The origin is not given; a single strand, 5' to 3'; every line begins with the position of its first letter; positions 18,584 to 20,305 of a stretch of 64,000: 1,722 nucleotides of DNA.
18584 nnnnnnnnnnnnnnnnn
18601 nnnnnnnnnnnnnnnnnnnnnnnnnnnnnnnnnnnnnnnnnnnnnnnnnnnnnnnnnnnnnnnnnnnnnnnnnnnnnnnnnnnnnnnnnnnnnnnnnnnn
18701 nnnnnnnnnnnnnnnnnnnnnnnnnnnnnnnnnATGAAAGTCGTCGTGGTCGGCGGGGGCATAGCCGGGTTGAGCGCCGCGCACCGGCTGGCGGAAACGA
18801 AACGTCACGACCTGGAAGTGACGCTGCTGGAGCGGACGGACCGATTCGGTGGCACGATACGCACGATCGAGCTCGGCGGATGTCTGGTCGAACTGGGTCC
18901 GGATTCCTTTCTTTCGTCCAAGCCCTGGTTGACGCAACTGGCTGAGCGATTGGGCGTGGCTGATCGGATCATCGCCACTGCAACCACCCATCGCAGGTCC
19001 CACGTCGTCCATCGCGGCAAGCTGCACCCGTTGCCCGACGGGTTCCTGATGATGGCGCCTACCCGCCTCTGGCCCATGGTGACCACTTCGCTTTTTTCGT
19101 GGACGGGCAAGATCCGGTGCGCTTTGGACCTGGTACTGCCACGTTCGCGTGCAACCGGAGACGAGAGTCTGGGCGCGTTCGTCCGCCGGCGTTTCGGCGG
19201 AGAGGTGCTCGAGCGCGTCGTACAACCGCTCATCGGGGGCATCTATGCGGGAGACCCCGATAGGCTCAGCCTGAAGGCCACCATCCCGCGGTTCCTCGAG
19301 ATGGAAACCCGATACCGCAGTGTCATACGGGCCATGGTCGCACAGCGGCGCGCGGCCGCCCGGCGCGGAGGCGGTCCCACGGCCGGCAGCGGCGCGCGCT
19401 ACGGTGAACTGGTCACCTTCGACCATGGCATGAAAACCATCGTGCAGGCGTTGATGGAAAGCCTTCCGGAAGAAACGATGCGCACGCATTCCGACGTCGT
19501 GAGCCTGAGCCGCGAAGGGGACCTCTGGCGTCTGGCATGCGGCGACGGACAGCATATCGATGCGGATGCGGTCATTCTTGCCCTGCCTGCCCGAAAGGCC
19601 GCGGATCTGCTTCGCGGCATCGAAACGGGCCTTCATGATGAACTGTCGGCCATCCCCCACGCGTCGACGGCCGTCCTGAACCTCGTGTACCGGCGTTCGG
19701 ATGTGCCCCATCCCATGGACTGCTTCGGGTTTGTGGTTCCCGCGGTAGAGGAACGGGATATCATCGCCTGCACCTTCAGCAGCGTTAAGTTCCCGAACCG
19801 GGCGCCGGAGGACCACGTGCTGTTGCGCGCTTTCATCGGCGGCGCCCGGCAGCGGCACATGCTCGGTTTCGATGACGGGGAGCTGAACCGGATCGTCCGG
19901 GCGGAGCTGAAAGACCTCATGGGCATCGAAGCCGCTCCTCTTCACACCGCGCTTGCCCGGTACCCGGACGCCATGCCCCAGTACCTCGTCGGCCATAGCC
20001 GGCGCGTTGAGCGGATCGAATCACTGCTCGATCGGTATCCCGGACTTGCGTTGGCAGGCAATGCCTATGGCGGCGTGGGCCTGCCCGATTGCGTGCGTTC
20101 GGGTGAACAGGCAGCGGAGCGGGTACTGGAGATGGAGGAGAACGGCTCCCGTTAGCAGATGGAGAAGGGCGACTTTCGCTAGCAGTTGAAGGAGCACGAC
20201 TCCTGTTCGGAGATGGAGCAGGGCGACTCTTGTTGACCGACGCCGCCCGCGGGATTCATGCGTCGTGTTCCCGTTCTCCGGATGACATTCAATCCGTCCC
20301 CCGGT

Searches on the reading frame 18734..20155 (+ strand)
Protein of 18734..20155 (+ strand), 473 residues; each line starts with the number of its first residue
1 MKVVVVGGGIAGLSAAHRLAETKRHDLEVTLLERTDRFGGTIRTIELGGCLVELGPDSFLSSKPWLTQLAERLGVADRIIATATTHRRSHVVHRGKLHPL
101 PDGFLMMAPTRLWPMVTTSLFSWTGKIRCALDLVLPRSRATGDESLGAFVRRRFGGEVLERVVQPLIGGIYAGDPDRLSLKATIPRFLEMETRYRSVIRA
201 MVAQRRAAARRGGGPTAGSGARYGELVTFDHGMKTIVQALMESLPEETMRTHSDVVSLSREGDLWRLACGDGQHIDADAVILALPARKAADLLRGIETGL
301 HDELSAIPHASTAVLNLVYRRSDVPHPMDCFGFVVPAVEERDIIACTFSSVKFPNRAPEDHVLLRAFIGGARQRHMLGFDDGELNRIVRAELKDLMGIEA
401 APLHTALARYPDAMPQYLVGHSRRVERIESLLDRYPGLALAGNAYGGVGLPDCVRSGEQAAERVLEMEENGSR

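Call 84: search_protein_families(library=pfam, proteins=[window:18734-20155:+], max_evalue=0.00001)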
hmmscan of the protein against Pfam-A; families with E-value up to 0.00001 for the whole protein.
window:18734-20155:+ (473 aa): 8 families
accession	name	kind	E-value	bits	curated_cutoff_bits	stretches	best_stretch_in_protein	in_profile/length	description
PF01593.30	Amino_oxidase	-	3.3e-66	224.8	19.8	1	10-465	1-443/443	Flavin containing amine oxidoreductase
PF13450.12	NAD_binding_8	-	2.7e-16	60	21.9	1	5-73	1-68/68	NAD(P)-binding Rossmann-like domain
PF01266.30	DAO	-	1.2e-10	41.9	27.9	1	2-41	1-38/353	FAD dependent oxidoreductase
PF13454.12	NAD_binding_9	-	4.6e-10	40.1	21.8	0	4-41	1-39/155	FAD-NAD(P)-binding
PF07992.20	Pyr_redox_2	-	1.2e-08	35.2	26.1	0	1-38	1-31/291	Pyridine nucleotide-disulphide oxidoreductase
PF05834.18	Lycopene_cycl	-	1.4e-06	28.1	23.4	0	3-36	2-34/380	Lycopene cyclase protein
PF03486.20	HI0933_like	-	3.4e-06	27.1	50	0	2-50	2-47/244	HI0933-like protein Rossmann domain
PF00890.30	FAD_binding_2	-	3.7e-06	26.8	20.4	1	3-42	2-38/414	FAD binding domain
